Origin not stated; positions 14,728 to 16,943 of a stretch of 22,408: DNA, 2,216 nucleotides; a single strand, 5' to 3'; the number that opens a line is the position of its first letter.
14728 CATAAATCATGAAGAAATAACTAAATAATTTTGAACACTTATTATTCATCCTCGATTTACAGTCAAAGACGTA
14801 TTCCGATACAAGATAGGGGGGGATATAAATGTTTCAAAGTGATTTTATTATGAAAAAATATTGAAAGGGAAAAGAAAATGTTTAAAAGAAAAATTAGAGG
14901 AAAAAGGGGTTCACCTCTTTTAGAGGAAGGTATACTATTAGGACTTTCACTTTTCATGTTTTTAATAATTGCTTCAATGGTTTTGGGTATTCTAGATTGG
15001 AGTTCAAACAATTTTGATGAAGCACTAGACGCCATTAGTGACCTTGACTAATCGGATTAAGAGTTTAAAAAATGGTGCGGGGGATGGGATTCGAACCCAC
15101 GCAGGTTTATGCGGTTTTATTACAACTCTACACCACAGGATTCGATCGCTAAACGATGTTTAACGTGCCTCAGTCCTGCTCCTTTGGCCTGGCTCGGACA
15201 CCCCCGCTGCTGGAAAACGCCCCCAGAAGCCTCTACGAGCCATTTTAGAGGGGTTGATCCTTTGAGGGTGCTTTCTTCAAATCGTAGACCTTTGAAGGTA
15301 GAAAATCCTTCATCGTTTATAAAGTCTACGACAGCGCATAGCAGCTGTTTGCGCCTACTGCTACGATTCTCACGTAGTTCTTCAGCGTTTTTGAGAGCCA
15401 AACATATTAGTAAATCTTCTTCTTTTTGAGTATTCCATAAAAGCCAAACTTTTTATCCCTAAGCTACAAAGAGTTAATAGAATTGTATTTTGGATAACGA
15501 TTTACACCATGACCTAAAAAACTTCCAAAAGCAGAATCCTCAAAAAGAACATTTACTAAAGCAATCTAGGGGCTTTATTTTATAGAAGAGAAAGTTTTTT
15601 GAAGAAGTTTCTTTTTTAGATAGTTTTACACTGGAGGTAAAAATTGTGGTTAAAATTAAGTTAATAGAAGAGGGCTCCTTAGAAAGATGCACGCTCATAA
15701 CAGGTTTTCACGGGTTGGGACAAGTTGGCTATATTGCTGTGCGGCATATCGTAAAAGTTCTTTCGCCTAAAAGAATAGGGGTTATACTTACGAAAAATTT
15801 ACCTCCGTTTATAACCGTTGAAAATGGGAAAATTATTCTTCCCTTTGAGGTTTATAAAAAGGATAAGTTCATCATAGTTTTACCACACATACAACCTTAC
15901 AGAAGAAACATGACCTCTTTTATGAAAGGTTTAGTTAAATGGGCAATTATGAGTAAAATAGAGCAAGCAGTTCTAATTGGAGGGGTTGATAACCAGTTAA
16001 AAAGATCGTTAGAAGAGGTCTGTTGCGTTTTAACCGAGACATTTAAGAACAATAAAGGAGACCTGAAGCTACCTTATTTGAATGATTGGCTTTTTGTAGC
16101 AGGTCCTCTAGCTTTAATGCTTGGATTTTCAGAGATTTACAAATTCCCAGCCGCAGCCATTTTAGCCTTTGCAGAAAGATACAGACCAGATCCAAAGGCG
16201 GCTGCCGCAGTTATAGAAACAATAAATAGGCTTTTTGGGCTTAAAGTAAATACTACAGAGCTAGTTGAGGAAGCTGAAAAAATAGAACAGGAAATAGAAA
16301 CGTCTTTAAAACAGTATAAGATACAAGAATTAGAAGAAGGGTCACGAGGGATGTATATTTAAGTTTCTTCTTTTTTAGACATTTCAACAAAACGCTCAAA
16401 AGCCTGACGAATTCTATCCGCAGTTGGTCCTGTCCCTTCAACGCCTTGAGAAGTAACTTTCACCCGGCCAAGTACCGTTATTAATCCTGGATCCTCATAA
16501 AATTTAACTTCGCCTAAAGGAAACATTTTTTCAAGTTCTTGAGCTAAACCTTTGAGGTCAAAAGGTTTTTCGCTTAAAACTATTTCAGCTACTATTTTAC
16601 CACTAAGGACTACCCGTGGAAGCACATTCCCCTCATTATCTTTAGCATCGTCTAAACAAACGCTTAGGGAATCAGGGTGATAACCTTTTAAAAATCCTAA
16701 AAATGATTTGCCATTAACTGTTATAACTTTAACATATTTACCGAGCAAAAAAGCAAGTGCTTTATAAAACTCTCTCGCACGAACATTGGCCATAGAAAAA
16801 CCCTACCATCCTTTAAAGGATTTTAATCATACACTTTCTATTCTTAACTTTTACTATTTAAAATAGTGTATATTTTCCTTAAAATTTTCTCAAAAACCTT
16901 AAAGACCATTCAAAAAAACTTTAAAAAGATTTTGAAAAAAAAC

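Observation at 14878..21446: Candidate archaeal Flp/Tad-like pilus system: hidden 57-aa prepilin plus a TFB-ATPase-TadB/C operon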

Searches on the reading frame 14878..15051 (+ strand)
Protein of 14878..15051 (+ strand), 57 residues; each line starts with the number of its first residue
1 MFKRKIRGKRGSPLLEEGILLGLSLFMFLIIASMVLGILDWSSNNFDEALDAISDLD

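Call 6: search_protein_families(library=pfam, proteins=[window:14878-15051:+], max_evalue=0.1)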
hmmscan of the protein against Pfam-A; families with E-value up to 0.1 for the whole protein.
window:14878-15051:+ (57 aa): 0 families

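Call 7: search_protein_families(library=ncbifam, proteins=[window:14878-15051:+], max_evalue=0.1)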
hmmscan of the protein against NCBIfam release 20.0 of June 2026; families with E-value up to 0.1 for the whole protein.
window:14878-15051:+ (57 aa): 0 families

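Call 27: find_homologous_proteins(query=window:14878-15051:+, max_evalue=10)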
Query window:14878-15051:+ (57 aa): 4 proteins with E <= 10 among 4 candidates.
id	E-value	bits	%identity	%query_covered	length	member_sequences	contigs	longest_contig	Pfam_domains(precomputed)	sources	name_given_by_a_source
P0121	3.4e-28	113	100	100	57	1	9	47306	-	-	-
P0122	4.9e-27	109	98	98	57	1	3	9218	-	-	-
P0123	5.2e-27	109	98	98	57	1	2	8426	-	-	-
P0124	2.1e-25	104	93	98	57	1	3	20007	-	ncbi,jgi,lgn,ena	jgi:hypothetical protein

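Call 36: find_homologous_proteins(query=A2, max_evalue=0.01)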
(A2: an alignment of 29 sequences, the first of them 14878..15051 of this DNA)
Query A2 (29 sequences) (57 aa, profile of the alignment): 249 proteins with E <= 0.01 among 1946 candidates; the best 120 are listed.
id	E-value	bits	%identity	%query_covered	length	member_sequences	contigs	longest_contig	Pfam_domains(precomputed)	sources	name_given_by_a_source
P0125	3.3e-24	102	40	75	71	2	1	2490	-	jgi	jgi:Flp pilus assembly pilin Flp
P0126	4.2e-24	102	37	75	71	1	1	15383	-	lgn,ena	-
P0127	5.0e-24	102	39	89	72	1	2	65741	-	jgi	jgi:Flp pilus assembly pilin Flp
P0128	1.6e-23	100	38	82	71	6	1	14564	-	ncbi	-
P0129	2.1e-23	100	37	89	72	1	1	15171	-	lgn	-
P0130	2.1e-23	100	40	84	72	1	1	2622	-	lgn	-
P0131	2.2e-23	100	36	74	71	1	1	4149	-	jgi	jgi:hypothetical protein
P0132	2.4e-23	100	38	79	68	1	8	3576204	-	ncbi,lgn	ncbi:MAG: hypothetical protein WED07_08535 [Candidatus Freyarchaeum deiterrae]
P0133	2.4e-23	100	40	74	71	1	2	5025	-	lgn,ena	-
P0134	2.8e-23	99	43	89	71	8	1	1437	-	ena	-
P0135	3.6e-23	99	37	89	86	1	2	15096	-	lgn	-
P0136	3.6e-23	99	37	89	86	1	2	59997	-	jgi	jgi:Flp pilus assembly pilin Flp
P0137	4.8e-23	99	37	89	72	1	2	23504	-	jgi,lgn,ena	-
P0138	4.9e-23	99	38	74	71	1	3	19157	-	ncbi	ncbi:MAG: hypothetical protein ACFFCO_03455 [Promethearchaeota archaeon]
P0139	5.8e-23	98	35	91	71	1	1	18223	-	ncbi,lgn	-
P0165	1.2e-18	85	36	82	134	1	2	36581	-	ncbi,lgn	ncbi:MAG: Flp family type IVb pilin [Promethearchaeota archaeon]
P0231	1.2e-14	72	40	95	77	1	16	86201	-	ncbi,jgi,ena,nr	ncbi:MAG: hypothetical protein RQ922_04765 [Thermoproteota archaeon]|jgi:Flp pilus assembly pilin Fl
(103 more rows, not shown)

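Call 37: search_protein_families(library=pfam, alignment_id=A2, max_evalue=10)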
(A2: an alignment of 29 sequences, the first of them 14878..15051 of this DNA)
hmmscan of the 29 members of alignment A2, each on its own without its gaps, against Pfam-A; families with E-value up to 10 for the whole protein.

A. member 1, window:14878-15051:+ (57 aa): 0 families

B. families by the number of members that match (of 29 scanned): 20 families
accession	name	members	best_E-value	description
PF16020.10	Deltameth_res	4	0.0035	Deltamethrin resistance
PF07790.16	Pilin_N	3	0.004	Archaeal Type IV pilin, N-terminal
PF12911.12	OppC_N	2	0.046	N-terminal TM domain of oligopeptide transport permease C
PF00584.25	SecE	2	0.062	SecE/Sec61-gamma subunits of protein translocation complex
PF15168.11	TRIQK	1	0.0012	Triple QxxK/R motif-containing protein family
PF15052.11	TMEM169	1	0.026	TMEM169 protein family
PF24195.1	DUF7420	1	0.029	Family of unknown function (DUF7420)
PF09467.15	Yopt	1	0.041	Hypothetical protein Yopt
PF24717.1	DUF7672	1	0.048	Family of unknown function (DUF7672)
PF03186.18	CobD_Cbib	1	0.074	CobD/Cbib protein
PF23711.1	DUF7156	1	0.077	Family of unknown function (DUF7156)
PF15330.11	SIT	1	0.099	SHP2-interacting transmembrane adaptor protein, SIT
PF06103.16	DUF948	1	0.1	Bacterial protein of unknown function (DUF948)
PF14746.11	WASH-7_C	1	0.11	WASH complex subunit 7, C-terminal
PF10136.14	SpecificRecomb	1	0.13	Site-specific recombinase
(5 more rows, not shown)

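Call 38: search_protein_families(library=ncbifam, alignment_id=A2, max_evalue=10)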
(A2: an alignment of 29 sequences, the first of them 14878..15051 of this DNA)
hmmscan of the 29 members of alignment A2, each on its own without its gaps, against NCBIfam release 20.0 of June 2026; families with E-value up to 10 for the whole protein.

A. member 1, window:14878-15051:+ (57 aa): 0 families

B. families by the number of members that match (of 29 scanned): 16 families
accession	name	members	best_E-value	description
NF033615.1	CDF_MamM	2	0.0074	magnetosome biogenesis CDF transporter MamM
NF002461.0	PRK01663.1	1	0.012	C4-dicarboxylate transporter DctA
NF009587.0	PRK13027.1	1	0.014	C4-dicarboxylate transporter DctA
TIGR03426.1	shape_MreD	1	0.014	rod shape-determining protein MreD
NF008160.0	PRK10913.1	1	0.037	dipeptide ABC transporter permease DppC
NF011793.0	PRK15261.1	1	0.038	fimbrial protein SteA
TIGR01726.1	HEQRo_perm_3TM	1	0.04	ABC transporter permease subunit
NF005733.0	PRK07558.1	1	0.048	F0F1 ATP synthase subunit C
TIGR02599.1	TIGR02599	1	0.076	Verru_Chthon cassette protein C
NF003677.0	PRK05305.1-1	1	0.082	phosphatidylserine decarboxylase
NF046082.1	assoc_w_XrtX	1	0.1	XrtX-associated membrane protein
TIGR02498.1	type_III_ssaH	1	0.11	EscG/YscG/SsaH family type III secretion system needle protein co-chaperone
NF002889.0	PRK03363.1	1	0.14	electron transfer flavoprotein subunit alpha/FixB family protein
TIGR04211.1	SH3_and_anchor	1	0.25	TIGR04211 family SH3 domain-containing protein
NF051431.1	Rv0361_Cterm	1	0.57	Rv0361 family membrane protein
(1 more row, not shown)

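Call 43: search_protein_representatives(alignment_id=A2)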
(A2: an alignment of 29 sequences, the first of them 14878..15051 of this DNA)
Query: 29 sequences, 71 profile positions. Proteins with E-value up to 0.001 (for the whole library): 164; up to 1e-10: 59; up to 1e-30: 0. The best 150 are listed.
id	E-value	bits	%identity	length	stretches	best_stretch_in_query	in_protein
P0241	1.5e-22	95.4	-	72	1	1-71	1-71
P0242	8.4e-22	93.0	-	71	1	1-70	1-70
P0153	3.5e-20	87.8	-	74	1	2-71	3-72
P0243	1.8e-19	85.6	-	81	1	2-70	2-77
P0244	2.4e-19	85.2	-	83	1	5-70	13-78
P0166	4.0e-19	84.4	-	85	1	1-63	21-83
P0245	8.4e-19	83.4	-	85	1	1-70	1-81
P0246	1.8e-18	82.3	-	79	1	5-68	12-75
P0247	2.1e-18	82.1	-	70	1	1-70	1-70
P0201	7.6e-18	80.3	-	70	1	2-70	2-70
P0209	2.5e-17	78.7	-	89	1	3-71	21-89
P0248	2.8e-17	78.5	-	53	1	11-62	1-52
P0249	8.8e-17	76.9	-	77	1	1-70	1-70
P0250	9.9e-17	76.8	-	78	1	3-70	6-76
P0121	1.2e-16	76.5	-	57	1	8-62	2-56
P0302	4.2e-10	55.5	-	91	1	2-66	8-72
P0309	1.4e-09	53.9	-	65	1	4-56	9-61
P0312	2.3e-09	53.2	-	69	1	7-57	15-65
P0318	3.7e-09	52.5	-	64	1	8-59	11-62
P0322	8.0e-09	51.4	-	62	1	6-57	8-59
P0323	8.1e-09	51.4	-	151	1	3-60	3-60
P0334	5.1e-08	48.8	-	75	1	4-59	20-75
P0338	1.1e-07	47.8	-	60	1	1-59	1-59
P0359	4.4e-06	42.6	-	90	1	6-59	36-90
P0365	8.1e-06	41.8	-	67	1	9-56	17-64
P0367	1.3e-05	41.1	-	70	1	16-58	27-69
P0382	2.0e-04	37.4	-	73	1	7-60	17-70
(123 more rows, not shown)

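Call 45: search_protein_families(library=pfam, proteins=[P0318, P0322, P0334, P0312, P0309, P0338, P0359, P0365, P0367, P0382], max_evalue=1)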
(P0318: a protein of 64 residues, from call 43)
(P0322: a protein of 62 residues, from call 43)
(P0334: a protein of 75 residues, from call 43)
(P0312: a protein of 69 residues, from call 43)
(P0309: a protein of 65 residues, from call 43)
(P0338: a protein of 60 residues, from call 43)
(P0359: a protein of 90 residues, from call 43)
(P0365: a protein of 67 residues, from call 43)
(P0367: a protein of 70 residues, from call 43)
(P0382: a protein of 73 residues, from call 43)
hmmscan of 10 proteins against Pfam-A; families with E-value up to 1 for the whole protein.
P0318 (64 aa): 3 families
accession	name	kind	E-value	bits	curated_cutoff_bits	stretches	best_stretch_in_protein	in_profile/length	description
PF04964.19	Flp_Fap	-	0.012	15.8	32.2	1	17-44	4-27/46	Flp/Fap pilin component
PF12420.13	DUF3671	-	0.076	12.9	34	1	2-50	133-182/223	Fam-L, Fam-M like protein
PF16080.10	Phage_holin_2_3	-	0.28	11.6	28.8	1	28-47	16-36/56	Bacteriophage holin family HP1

P0322 (62 aa): 1 family
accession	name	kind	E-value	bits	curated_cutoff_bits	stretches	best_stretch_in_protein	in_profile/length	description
PF04964.19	Flp_Fap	-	8.2e-06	26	32.2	1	13-62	1-43/46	Flp/Fap pilin component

P0334 (75 aa): 2 families
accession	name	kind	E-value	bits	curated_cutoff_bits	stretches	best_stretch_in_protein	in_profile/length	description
PF14029.11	DUF4244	-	0.028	14.3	27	1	24-54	3-37/54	Protein of unknown function (DUF4244)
PF04964.19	Flp_Fap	-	0.034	14.4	32.2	1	28-44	2-18/46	Flp/Fap pilin component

P0312 (69 aa): 2 families
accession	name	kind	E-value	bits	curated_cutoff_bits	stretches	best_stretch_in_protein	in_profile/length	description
PF04964.19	Flp_Fap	-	7.5e-06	26.1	32.2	1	20-66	2-41/46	Flp/Fap pilin component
PF06783.16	UPF0239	-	0.14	12.9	25.4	1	25-49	17-40/88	Uncharacterised protein family (UPF0239)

P0309 (65 aa): 3 families
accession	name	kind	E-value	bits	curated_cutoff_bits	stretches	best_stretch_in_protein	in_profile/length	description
PF20040.4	DUF6442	-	0.02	15.6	25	1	8-57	5-52/102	Family of unknown function (DUF6442)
PF06783.16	UPF0239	-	0.044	14.5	25.4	1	21-46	16-40/88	Uncharacterised protein family (UPF0239)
PF10831.14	DUF2556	-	0.48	10.9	27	1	27-52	4-28/53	Protein of unknown function (DUF2556)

P0338 (60 aa): 0 families

P0359 (90 aa): 1 family
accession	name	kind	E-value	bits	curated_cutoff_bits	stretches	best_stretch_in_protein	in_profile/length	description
PF07353.17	Uroplakin_II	-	0.068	13.1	20.4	1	40-75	140-173/179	Uroplakin II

P0365 (67 aa): 2 families
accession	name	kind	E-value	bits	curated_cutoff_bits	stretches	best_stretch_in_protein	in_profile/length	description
PF04964.19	Flp_Fap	-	0.004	17.4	32.2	1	20-47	2-27/46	Flp/Fap pilin component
PF05478.16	Prominin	-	0.13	10.7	34.3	1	16-53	452-489/799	Prominin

P0367 (70 aa): 1 family
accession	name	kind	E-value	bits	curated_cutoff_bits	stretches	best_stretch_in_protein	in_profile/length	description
PF11372.14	DUF3173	-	0.0045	17.3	25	1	6-40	24-56/58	Domain of unknown function (DUF3173)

P0382 (73 aa): 1 family
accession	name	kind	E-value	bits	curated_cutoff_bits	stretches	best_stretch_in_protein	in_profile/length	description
PF04964.19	Flp_Fap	-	0.13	12.6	32.2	1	21-38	1-18/46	Flp/Fap pilin component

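Call 46: list_cluster_members(proteins=[P0318, P0322, P0334, P0312, P0338, P0365, P0302, P0231, P0165, P0323])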
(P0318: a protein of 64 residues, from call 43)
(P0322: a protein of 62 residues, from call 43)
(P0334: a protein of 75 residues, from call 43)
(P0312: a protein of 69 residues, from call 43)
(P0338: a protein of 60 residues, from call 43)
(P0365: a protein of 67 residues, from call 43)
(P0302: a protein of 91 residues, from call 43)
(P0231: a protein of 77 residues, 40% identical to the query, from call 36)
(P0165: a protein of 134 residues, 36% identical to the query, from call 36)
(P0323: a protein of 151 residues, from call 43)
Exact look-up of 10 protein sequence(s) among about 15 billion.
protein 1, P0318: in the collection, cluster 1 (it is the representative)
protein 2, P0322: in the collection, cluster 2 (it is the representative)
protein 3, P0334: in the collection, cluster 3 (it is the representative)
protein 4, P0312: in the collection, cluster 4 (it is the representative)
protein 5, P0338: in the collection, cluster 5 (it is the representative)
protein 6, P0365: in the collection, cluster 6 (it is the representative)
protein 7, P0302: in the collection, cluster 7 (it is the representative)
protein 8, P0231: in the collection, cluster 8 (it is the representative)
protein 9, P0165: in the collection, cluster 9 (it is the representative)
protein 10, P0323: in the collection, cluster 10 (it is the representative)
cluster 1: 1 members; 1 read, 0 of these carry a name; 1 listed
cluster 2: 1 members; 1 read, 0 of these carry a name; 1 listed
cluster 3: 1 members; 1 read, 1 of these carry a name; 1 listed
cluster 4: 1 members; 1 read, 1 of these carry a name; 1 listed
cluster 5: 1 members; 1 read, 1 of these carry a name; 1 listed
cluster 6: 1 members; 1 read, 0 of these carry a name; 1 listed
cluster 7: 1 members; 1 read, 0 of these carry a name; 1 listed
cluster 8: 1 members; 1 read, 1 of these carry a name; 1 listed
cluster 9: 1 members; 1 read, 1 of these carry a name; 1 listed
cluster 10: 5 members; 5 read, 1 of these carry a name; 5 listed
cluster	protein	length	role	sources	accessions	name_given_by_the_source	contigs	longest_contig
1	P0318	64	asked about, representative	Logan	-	-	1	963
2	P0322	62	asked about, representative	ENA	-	-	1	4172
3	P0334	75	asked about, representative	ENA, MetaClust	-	\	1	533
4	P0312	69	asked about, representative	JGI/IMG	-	Flp pilus assembly pilin Flp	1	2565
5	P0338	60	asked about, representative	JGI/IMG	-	Flp pilus assembly pilin Flp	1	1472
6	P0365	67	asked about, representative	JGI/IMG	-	-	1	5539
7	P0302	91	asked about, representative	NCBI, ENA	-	-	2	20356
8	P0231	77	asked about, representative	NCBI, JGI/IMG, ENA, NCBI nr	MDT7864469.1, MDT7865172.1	MAG: hypothetical protein RQ922_04765 [Thermoproteota archaeon] | Flp pilus assembly pilin Flp | hypothetical protein [Thermoproteota archaeon]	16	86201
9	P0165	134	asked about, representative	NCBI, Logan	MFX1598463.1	MAG: Flp family type IVb pilin [Promethearchaeota archaeon]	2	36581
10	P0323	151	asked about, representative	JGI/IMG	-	-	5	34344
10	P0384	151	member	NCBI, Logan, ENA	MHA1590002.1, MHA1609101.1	MAG: hypothetical protein ACTSVA_05300 [Candidatus Njordarchaeales archaeon]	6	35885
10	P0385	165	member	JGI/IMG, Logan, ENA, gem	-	-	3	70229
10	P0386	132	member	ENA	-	-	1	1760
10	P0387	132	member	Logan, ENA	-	-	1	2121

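Call 54: predict_structure(alignment_id=A2)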
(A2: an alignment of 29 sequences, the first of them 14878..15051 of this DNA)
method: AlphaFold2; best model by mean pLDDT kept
length: 57 residues; sequences in the alignment: 29
mean_pLDDT: 88.3   pTM: 0.53
mean pLDDT of the five models: 88.3, 87.5, 86.6, 86.0, 83.1
residues with pLDDT >= 90: 40; 70-90: 6; 50-70: 11; < 50: 0
segments of 3 or more residues with pLDDT < 50: none
pLDDT, mean of each block of 10 residues (from residue 1): 60 86 98 98 96 92
secondary structure, 60 per line:
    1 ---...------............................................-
elements in order: H13-56

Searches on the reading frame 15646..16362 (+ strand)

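Call 6: search_protein_families(library=pfam, proteins=[window:15646-16362:+], max_evalue=0.1)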
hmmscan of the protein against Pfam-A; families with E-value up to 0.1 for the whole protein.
window:15646-16362:+ (238 aa): 3 families
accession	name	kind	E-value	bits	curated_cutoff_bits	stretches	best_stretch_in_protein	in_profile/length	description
PF09754.15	PAC2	-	3.1e-36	125.6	25.8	1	17-218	1-212/215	PAC2 family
PF00288.32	GHMP_kinases_N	-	0.011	16.4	22.3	1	185-217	38-70/87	GHMP kinases N terminal domain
PF06996.16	T6SS_TssG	-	0.1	12.3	24.6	0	166-223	155-212/304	Type VI secretion, TssG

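Call 7: search_protein_families(library=ncbifam, proteins=[window:15646-16362:+], max_evalue=0.1)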
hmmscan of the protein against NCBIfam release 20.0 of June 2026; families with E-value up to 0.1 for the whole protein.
window:15646-16362:+ (238 aa): 3 families
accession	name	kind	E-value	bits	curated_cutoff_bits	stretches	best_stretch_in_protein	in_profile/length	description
TIGR00161.1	TIGR00161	hypoth_equivalog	4.4e-27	95.3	199.25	1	8-237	11-238/239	proteasome assembly chaperone family protein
TIGR00162.1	TIGR00162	hypoth_equivalog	8.9e-14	51.5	200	2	153-220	169-236/260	proteasome assembly chaperone family protein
NF058626.1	GFO_1090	equivalog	0.021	14.5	150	1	182-229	53-100/177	GFO_1090 family protein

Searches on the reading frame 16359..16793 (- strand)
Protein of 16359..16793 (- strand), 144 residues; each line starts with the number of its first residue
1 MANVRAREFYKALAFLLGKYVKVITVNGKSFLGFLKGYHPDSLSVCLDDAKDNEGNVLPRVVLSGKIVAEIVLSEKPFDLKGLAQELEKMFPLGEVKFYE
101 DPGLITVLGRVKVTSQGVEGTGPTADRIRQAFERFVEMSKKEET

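Call 6: search_protein_families(library=pfam, proteins=[window:16359-16793:-], max_evalue=0.1)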
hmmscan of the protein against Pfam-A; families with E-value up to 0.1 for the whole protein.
window:16359-16793:- (144 aa): 2 families
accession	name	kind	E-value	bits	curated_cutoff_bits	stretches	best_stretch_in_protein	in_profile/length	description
PF14894.11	Lsm_C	-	3.3e-15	56.1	27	1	86-138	7-61/63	Lsm C-terminal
PF14438.12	SM-ATX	-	0.0046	17.6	29.8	1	11-65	6-62/81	Ataxin 2 SM domain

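Call 7: search_protein_families(library=ncbifam, proteins=[window:16359-16793:-], max_evalue=0.1)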
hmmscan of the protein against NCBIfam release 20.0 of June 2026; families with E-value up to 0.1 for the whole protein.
window:16359-16793:- (144 aa): 0 families

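Call 41: search_solved_structures(query=window:16359-16793:-, max_evalue=1)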
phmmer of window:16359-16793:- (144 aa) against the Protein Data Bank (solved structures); distinct sequences matched with E-value up to 1: 1.
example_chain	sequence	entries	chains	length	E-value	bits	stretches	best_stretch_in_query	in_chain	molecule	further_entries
1m5q_A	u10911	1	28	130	4.2e-17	65.7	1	12-137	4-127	small nuclear ribonucleoprotein homolog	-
